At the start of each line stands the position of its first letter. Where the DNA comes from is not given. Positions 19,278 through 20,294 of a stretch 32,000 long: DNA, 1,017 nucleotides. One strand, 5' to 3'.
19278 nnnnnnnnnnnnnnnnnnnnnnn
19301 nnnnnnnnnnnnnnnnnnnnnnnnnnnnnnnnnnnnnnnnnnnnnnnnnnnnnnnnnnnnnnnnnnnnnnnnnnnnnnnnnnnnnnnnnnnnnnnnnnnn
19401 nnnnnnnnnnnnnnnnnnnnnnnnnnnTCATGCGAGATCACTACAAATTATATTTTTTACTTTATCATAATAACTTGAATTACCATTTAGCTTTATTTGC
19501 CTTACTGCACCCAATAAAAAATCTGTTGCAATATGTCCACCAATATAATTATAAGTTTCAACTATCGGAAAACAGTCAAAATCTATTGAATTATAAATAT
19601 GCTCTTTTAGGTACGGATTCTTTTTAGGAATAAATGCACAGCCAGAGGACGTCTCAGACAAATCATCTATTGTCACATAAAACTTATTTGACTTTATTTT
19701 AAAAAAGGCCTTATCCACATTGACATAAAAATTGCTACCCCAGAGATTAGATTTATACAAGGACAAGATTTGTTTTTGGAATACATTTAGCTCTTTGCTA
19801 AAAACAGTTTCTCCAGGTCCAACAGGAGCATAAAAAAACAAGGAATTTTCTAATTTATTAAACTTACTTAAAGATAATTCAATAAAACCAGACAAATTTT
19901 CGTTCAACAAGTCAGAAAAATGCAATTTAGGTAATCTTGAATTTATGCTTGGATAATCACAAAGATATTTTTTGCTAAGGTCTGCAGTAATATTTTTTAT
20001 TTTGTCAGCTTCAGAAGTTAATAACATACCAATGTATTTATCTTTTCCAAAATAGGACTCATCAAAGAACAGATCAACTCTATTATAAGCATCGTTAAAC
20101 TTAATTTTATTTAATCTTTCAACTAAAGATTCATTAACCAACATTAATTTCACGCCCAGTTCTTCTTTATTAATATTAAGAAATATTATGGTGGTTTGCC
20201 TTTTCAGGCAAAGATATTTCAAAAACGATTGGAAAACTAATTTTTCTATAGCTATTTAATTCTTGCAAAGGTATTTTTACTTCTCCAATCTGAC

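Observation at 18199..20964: Four-gene operon of unknowns abutting RadC and a type I R-M system: candidate undescribed defence module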

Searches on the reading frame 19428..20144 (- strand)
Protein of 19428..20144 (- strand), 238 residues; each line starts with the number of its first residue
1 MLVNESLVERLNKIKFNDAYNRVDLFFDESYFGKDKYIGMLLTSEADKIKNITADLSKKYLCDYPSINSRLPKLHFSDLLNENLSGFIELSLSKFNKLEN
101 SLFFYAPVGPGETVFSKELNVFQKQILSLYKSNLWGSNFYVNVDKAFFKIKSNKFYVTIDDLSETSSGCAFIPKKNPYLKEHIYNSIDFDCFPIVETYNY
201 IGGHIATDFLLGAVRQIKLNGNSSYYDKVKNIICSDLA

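Call 4: search_protein_families(library=pfam, proteins=[window:19428-20144:-], max_evalue=1)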
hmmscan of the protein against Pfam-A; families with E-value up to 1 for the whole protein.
window:19428-20144:- (238 aa): 2 families
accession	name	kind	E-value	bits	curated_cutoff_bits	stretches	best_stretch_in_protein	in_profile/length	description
PF12283.13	Protein_K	-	0.075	13.7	25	1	42-68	24-51/56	Bacteriophage protein K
PF03287.19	Pox_C7_F8A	-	0.078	13.4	25.4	1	13-97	61-144/148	Poxvirus C7/F8A protein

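Call 5: search_protein_families(library=padloc, proteins=[window:19428-20144:-], max_evalue=1)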
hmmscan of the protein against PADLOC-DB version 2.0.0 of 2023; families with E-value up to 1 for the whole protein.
window:19428-20144:- (238 aa): 0 families

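Call 7: search_protein_families(library=ncbifam, proteins=[window:19428-20144:-], max_evalue=1)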
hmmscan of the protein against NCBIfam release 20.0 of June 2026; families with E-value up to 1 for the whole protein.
window:19428-20144:- (238 aa): 0 families

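Call 8: search_protein_families(library=phrogs, proteins=[window:19428-20144:-], max_evalue=1)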
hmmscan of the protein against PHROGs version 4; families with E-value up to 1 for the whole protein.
window:19428-20144:- (238 aa): 1 family
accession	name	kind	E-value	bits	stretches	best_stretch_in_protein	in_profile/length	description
phrog_9913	-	unknown function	0.093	14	1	2-31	20-49/70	-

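Call 10: find_homologous_proteins(query=window:19428-20144:-)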
Query window:19428-20144:- (238 aa): 1 proteins with E <= 0.001 among 487 candidates.
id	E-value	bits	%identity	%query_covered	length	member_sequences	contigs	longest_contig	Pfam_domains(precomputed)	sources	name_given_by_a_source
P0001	5.1e-153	526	100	100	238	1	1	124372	-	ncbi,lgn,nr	ncbi:MAG: hypothetical protein PHH82_01760 [Candidatus ainarchaeum sp.]|nr:hypothetical protein [Can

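Call 29: find_encoding_contigs(protein=P0001, flank=10000, max_places=4)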
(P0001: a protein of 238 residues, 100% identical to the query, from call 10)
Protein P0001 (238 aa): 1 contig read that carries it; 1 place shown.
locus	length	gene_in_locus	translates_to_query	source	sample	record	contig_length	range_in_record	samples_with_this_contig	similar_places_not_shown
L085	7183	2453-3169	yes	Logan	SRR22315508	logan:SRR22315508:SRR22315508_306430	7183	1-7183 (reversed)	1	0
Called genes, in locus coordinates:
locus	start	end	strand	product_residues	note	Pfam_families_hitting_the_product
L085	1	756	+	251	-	?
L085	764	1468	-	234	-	PF20582:UPF0758_N, PF14520:HHH_5 (faint), PF00633:HHH (weak), PF04002:RadC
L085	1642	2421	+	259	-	-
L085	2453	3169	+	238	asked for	-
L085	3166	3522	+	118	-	-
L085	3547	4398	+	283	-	-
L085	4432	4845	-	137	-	PF13420:Acetyltransf_4 (weak), PF00583:Acetyltransf_1, PF13673:Acetyltransf_10, PF13508:Acetyltransf_7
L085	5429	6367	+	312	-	PF02661:Fic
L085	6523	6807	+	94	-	-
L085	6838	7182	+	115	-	?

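Call 34: search_protein_representatives(protein=window:19428-20144:-)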
Query: 238 residues. Proteins with E-value up to 0.001 (for the whole library): 6; up to 1e-10: 4; up to 1e-30: 1. The best 6 are listed.
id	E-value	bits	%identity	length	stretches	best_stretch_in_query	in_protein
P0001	1.6e-153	525.6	100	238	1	1-238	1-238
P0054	5.9e-19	85.3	32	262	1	7-233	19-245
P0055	1.3e-13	67.8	30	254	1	9-231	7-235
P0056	3.4e-11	60.0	31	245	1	9-233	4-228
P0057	2.8e-07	47.2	27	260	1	3-230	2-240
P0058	2.6e-04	37.4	44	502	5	137-162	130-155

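Call 36: search_protein_families(library=pfam, alignment_id=A2, max_evalue=10)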
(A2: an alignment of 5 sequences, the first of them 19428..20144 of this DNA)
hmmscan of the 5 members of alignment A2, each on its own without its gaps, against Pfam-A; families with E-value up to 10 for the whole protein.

A. member 1, window:19428-20144:- (238 aa): 2 families
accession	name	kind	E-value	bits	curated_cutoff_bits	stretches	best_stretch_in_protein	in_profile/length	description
PF12283.13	Protein_K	-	0.075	13.7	25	1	42-68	24-51/56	Bacteriophage protein K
PF03287.19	Pox_C7_F8A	-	0.078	13.4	25.4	1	13-97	61-144/148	Poxvirus C7/F8A protein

B. families by the number of members that match (of 5 scanned): 4 families
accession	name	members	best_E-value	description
PF12686.12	DUF3800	4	0.0057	Protein of unknown function (DUF3800)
PF10553.14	MSV199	1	0.002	MSV199 domain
PF12283.13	Protein_K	1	0.075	Bacteriophage protein K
PF03287.19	Pox_C7_F8A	1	0.078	Poxvirus C7/F8A protein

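Call 37: search_solved_structures(query=A2, max_evalue=10)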
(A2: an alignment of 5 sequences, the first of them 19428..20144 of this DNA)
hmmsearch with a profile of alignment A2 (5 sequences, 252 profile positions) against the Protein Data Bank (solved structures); distinct sequences matched with E-value up to 10: 0.

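Call 40: find_related_loci(query=A2, collection=metagenome_contigs, flank=6000)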
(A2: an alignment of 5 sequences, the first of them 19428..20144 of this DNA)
Query A2 (238 aa) in metagenome_contigs; peptide patterns used: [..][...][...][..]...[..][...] (x = any residue, [..] = any of these).
188 stretches matched a pattern, but none encodes a relative of the query by tblastn (E <= 1e-3).

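Call 41: find_encoding_contigs(protein=P0054, flank=8000, max_places=3)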
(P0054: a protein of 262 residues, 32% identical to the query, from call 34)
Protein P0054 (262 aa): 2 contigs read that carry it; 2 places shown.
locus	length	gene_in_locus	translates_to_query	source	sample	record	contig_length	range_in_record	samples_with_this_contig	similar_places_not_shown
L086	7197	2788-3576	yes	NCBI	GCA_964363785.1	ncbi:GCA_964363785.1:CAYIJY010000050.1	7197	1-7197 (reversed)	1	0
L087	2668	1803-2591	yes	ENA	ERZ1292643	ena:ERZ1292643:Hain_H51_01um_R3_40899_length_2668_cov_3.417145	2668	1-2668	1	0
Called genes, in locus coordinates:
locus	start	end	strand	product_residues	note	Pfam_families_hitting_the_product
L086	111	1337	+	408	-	PF00589:Phage_integrase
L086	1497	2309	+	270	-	PF18884:TSP3_bac (faint)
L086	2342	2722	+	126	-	-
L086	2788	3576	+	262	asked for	-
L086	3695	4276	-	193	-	-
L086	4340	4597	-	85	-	PF25213:HVO_A0261_N (weak), PF14947:HTH_45 (weak), PF12802:MarR_2 (faint), PF01047:MarR (weak)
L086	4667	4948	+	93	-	-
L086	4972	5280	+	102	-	-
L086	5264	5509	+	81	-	PF01809:YidD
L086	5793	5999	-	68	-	-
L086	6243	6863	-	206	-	-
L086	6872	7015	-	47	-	-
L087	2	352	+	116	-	?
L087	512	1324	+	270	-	PF18884:TSP3_bac (faint)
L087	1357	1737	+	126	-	-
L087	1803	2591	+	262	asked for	-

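Call 42: predict_structure(alignment_id=A2)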
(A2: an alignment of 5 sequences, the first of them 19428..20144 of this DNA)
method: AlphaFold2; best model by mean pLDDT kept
length: 238 residues; sequences in the alignment: 5
mean_pLDDT: 82.8   pTM: 0.86
mean pLDDT of the five models: 82.8, 76.8, 71.9, 63.8, 60.1
residues with pLDDT >= 90: 80; 70-90: 123; 50-70: 28; < 50: 7
segments of 3 or more residues with pLDDT < 50: 111-114
pLDDT, mean of each block of 10 residues (from residue 1): 80 75 88 83 93 93 77 83 93 94 84 59 87 87 78 85 66 80 81 81 91 89 91 70
secondary structure, 60 per line:
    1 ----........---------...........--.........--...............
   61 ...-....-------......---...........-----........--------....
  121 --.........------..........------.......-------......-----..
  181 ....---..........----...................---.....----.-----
elements in order: H5-12 E22-32 E35-43 H46-63 H65-68 H76-81 H85-95 E101-108 H117-120 H123-131 E138-144 E154-160 E168-173 H179-184 E188-197 H202-220 H224-228

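Call 52: fold_search(model_id=the predicted structure, library=pdb)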
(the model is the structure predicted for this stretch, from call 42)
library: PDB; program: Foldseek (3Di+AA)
matches with E <= 10: 382; with E <= 0.001: 0
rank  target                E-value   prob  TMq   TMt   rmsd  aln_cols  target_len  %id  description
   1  4xpu_A                1.2e-01  0.23  0.19  0.21  12.1       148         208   11  The crystal structure of EndoV from E.coli (released 2015-08-19)
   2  5fby_A                2.0e-01  0.06  0.09  0.06  14.4       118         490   10  Crystal structure of ctSPD (released 2016-03-30)
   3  3hph_A                2.1e-01  0.35  0.29  0.34   6.4       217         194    8  Closed tetramer of Visna virus integrase (residues 1-219) in complex with LEDGF IBD (released 2009-07-28)
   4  3hpg_F                2.9e-01  0.23  0.28  0.31   9.4       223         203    8  Visna virus integrase (residues 1-219) in complex with LEDGF IBD: examples of open integrase dimer-dimer interfaces (released 2009-07-28)
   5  3hpg_C                3.0e-01  0.25  0.28  0.32   8.8       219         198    8  Visna virus integrase (residues 1-219) in complex with LEDGF IBD: examples of open integrase dimer-dimer interfaces (released 2009-07-28)
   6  3hpg_B                3.4e-01  0.33  0.29  0.32   8.6       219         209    7  Visna virus integrase (residues 1-219) in complex with LEDGF IBD: examples of open integrase dimer-dimer interfaces (released 2009-07-28)
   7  1ngg                  3.6e-01  0.03  0.11  0.08  23.3       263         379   10  STRUCTURAL BASIS OF THE 70-KILODALTON HEAT SHOCK COGNATE PROTEIN ATP HYDROLYTIC ACTIVITY, II. STRUCTURE OF THE ACTIVE SI (released 1994-08-31)
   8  7u32_B                3.9e-01  0.28  0.30  0.33   8.5       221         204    8  MVV cleaved synaptic complex (CSC) intasome at 3.4 A resolution (released 2022-05-11)
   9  2qxl_B                3.9e-01  0.07  0.21  0.10  19.0       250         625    9  Crystal Structure Analysis of Sse1, a yeast Hsp110 (released 2007-10-23)
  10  2z1h                  4.3e-01  0.35  0.29  0.42   9.5       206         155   11  Crystal structure of E.coli RNase HI surface charged mutant(Q4R/T92K/Q105K/Q113R/Q115K/N143K/T145K) (released 2007-11-13)
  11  3hph_B                4.3e-01  0.25  0.29  0.33   8.8       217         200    6  Closed tetramer of Visna virus integrase (residues 1-219) in complex with LEDGF IBD (released 2009-07-28)
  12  3hph_D                4.3e-01  0.18  0.27  0.30   6.7       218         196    8  Closed tetramer of Visna virus integrase (residues 1-219) in complex with LEDGF IBD (released 2009-07-28)
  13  3hpg_D                4.3e-01  0.16  0.26  0.30   9.4       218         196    9  Visna virus integrase (residues 1-219) in complex with LEDGF IBD: examples of open integrase dimer-dimer interfaces (released 2009-07-28)
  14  6rwl_A                4.9e-01  0.25  0.31  0.28   8.4       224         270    9  SIVrcm intasome (released 2020-02-05)
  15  9rmu_C                5.8e-01  0.18  0.31  0.28   9.8       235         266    8  SIVtal integrase in complex with RNA stem-loop (focused refinement of the filament repeat unit) (released 2025-12-10)
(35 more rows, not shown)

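Call 57: find_encoding_contigs(protein=P0055, flank=8000, max_places=3)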
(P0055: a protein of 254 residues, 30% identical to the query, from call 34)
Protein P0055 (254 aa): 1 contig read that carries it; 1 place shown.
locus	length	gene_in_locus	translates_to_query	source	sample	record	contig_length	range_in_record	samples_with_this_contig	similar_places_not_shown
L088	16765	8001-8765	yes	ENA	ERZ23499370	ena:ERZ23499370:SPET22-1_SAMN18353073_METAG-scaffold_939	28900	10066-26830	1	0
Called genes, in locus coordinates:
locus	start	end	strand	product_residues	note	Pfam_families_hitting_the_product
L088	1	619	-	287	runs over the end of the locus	PF22148:Fervidolysin_NPro-like (weak)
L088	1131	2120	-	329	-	PF00892:EamA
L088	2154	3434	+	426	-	PF13462:Thioredoxin_4 (faint), PF01323:DSBA (weak)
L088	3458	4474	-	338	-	PF00389:2-Hacid_dh, PF02826:2-Hacid_dh_C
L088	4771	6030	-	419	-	PF01979:Amidohydro_1, PF07969:Amidohydro_3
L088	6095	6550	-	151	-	PF13302:Acetyltransf_3 (faint), PF13420:Acetyltransf_4 (weak), PF13673:Acetyltransf_10, PF00583:Acetyltransf_1, PF13508:Acetyltransf_7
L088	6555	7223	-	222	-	PF11848:DUF3368 (weak)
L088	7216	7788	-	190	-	-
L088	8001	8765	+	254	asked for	-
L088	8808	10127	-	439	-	PF22025:ThiI_fer, PF02926:THUMP, PF02568:ThiI, PF06508:QueC (faint)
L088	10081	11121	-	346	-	PF01171:ATP_bind_3, PF01507:PAPS_reduct (weak), PF03054:tRNA_Me_trans, PF06508:QueC (weak)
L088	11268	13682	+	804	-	PF03703:bPH_2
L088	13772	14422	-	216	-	PF00588:SpoU_methylase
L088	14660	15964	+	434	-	-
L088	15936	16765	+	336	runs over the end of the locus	-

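Call 58: find_encoding_contigs(protein=P0056, flank=8000, max_places=3)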
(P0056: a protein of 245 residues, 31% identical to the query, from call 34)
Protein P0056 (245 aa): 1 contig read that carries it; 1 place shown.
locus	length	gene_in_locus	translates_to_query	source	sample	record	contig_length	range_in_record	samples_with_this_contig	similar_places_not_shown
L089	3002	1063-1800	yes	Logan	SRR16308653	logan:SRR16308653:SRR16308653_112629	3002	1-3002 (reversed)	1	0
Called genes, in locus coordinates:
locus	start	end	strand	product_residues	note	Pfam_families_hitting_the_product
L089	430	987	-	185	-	-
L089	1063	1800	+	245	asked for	-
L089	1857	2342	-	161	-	-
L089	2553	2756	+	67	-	-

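Call 59: find_encoding_contigs(protein=P0057, flank=8000, max_places=3)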
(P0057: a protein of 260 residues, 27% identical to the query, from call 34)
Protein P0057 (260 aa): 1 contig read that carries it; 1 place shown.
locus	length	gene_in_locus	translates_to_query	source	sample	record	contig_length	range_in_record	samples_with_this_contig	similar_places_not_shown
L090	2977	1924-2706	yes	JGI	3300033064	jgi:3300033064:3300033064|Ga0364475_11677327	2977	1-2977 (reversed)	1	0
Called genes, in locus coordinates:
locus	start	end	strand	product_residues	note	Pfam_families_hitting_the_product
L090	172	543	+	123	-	-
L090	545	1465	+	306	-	-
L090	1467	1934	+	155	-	-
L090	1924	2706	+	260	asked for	-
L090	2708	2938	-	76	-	-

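Call 76: search_protein_families(library=pfam, proteins=[L090:1467-1934:+, L090:545-1465:+, L090:172-543:+, L086:1497-2309:+, L086:2342-2722:+, L086:3695-4276:-, L088:7216-7788:-, L088:6555-7223:-, L089:430-987:-, L089:1857-2342:-], max_evalue=0.1)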
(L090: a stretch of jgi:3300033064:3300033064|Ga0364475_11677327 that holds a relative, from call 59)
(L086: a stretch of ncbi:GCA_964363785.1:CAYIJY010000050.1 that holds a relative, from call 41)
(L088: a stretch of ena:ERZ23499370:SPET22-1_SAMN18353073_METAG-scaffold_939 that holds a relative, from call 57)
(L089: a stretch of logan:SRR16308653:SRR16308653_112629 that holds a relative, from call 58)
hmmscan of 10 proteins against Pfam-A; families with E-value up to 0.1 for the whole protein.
L090:1467-1934:+ (155 aa): 0 families

L090:545-1465:+ (306 aa): 0 families

L090:172-543:+ (123 aa): 2 families
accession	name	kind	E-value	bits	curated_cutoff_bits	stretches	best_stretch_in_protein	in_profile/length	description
PF10856.13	DUF2678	-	0.074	13.5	27.8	0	33-93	33-96/118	Protein of unknown function (DUF2678)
PF20998.3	Nol11_C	-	0.076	13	25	1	45-115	137-209/274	Nucleolar protein 11 C-terminal domain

L086:1497-2309:+ (270 aa): 4 families
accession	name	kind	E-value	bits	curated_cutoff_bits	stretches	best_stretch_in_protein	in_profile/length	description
PF18884.5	TSP3_bac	-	1.5e-09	38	25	2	82-99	1-18/22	Bacterial TSP3 repeat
PF00036.39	EF-hand_1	-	0.0068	16.3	25.4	1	101-120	7-26/29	EF hand domain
PF13202.12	EF-hand_5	-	0.031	14.2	25.9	1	102-118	7-23/25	EF hand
PF13405.12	EF-hand_6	-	0.048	13.9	25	1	102-122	8-28/30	EF-hand domain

L086:2342-2722:+ (126 aa): 3 families
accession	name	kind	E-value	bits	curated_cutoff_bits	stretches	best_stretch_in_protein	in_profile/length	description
PF01925.25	TauE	-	0.0034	17.5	32.6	1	41-98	59-118/237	Sulfite exporter TauE/SafE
PF04109.21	ATG9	-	0.0066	15.9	27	1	13-110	297-394/478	Autophagy protein ATG9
PF08745.17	PIN_5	-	0.014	15.3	27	1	7-37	94-124/205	PINc domain ribonuclease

L086:3695-4276:- (193 aa): 1 family
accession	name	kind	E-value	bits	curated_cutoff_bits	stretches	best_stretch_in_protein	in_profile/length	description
PF10864.13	DUF2663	-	0.035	14.9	25.2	1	20-86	33-94/127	Protein of unknown function (DUF2663)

L088:7216-7788:- (190 aa): 0 families

L088:6555-7223:- (222 aa): 1 family
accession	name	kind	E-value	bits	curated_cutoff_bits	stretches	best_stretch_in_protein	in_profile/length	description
PF19566.4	Snx8_BAR_dom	-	0.024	14.5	27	1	77-153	150-224/258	Sorting nexin 8/Mvp1 BAR domain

L089:430-987:- (185 aa): 1 family
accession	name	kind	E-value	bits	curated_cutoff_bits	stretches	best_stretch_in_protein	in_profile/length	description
PF03788.19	LrgA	-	0.013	15.9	28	1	57-136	11-90/94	LrgA family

L089:1857-2342:- (161 aa): 0 families

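Call 80: search_protein_families(library=padloc, proteins=[L090:1467-1934:+, P0054], max_evalue=0.01)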
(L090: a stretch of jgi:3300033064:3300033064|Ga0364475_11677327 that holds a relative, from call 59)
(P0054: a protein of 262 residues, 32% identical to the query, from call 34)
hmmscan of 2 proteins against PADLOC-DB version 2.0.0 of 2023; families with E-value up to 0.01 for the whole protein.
L090:1467-1934:+ (155 aa): 0 families

P0054 (262 aa): 0 families

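Call 81: search_protein_families(library=pfam, proteins=[P0054, P0055, P0056, P0057], max_evalue=1)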
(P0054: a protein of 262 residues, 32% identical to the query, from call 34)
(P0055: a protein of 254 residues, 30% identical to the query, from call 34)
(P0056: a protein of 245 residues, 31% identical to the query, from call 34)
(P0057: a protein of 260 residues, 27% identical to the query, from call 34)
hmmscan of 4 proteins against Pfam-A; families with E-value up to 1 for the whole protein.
P0054 (262 aa): 2 families
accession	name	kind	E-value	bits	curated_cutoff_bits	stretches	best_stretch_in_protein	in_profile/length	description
PF10553.14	MSV199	-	0.002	18.8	22.4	1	13-42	102-132/132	MSV199 domain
PF12686.12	DUF3800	-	0.013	16.6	21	1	36-229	2-148/149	Protein of unknown function (DUF3800)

P0055 (254 aa): 1 family
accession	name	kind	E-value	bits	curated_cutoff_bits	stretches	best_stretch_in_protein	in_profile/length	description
PF12686.12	DUF3800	-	0.0095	17.1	21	1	44-221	28-148/149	Protein of unknown function (DUF3800)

P0056 (245 aa): 1 family
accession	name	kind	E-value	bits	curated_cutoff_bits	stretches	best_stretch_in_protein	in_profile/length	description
PF12686.12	DUF3800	-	0.0057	17.8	21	1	19-212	2-148/149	Protein of unknown function (DUF3800)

P0057 (260 aa): 1 family
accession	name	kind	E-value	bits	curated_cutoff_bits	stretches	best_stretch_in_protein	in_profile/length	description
PF12686.12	DUF3800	-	0.031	15.4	21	1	23-227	2-148/149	Protein of unknown function (DUF3800)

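Call 82: find_related_loci(query=A2, collection=viral_contigs, flank=6000)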
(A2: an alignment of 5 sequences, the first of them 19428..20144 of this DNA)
Query A2 (238 aa) in viral_contigs; peptide patterns used: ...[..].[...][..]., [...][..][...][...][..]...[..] (x = any residue, [..] = any of these).
140 stretches matched a pattern, but none encodes a relative of the query by tblastn (E <= 1e-3).

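Call 91: fold_search(model_id=the predicted structure, library=viral)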
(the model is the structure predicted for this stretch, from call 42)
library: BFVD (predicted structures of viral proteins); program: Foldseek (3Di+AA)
matches with E <= 10: 443; with E <= 0.001: 1
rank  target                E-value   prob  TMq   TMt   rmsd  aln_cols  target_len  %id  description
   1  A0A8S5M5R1            1.5e-04  1.00  0.44  0.44   8.9       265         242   12  DUF3800 domain-containing protein [Siphoviridae sp. ctPJC19]
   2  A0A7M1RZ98            2.5e-02  0.69  0.24  0.17   9.4       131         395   14  DNA polymerase [uncultured phage cr127_1]
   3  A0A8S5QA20            4.2e-02  0.44  0.35  0.28  19.7       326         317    8  Uncharacterized protein [Siphoviridae sp. ct5qs5]
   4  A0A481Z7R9            4.2e-02  0.28  0.21  0.19   9.3       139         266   12  Holliday junction resolvase [Pithovirus LCPAC304]
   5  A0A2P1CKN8            1.2e-01  0.60  0.21  0.22   4.6       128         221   11  RNAseH [Pantoea phage vB_PagS_Vid5]
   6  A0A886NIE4            1.4e-01  0.12  0.15  0.14  13.7       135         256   15  (no name in the UniProt tables at hand)
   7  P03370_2              1.5e-01  0.20  0.26  0.11  12.0       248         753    8  Gag-Pol polyprotein [Maedi visna virus (strain 1514)]
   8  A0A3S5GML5            1.8e-01  0.18  0.24  0.26  12.0       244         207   11  (no name in the UniProt tables at hand)
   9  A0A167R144            1.8e-01  0.13  0.11  0.16  12.1       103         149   16  Uncharacterized protein [Powai lake megavirus]
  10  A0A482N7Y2            2.2e-01  0.44  0.20  0.24   4.9       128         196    9  (no name in the UniProt tables at hand)
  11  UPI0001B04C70         2.2e-01  0.20  0.28  0.29  10.0       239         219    9  (no name look-up for this kind of identifier)
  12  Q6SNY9                2.5e-01  0.16  0.27  0.19  12.0       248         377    8  Pol protein (Fragment) [Small ruminant lentivirus]
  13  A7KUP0                2.5e-01  0.06  0.18  0.09  18.1       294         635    7  (no name in the UniProt tables at hand)
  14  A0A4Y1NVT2            2.7e-01  0.20  0.15  0.29  14.3       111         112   14  Uncharacterized protein [Pelagibacter phage HTVC025P]
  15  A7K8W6                3.6e-01  0.38  0.30  0.40   8.4       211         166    9  Uncharacterized protein Z356L [Chlorovirus heliozoae]
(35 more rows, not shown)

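Call 107: search_dna_similar(query=window:19428-20144:-, collection=plasmids, mode=protein, max_evalue=0.1, max_rows=10)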
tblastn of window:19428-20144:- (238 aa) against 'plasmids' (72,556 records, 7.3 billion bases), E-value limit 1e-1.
No match.
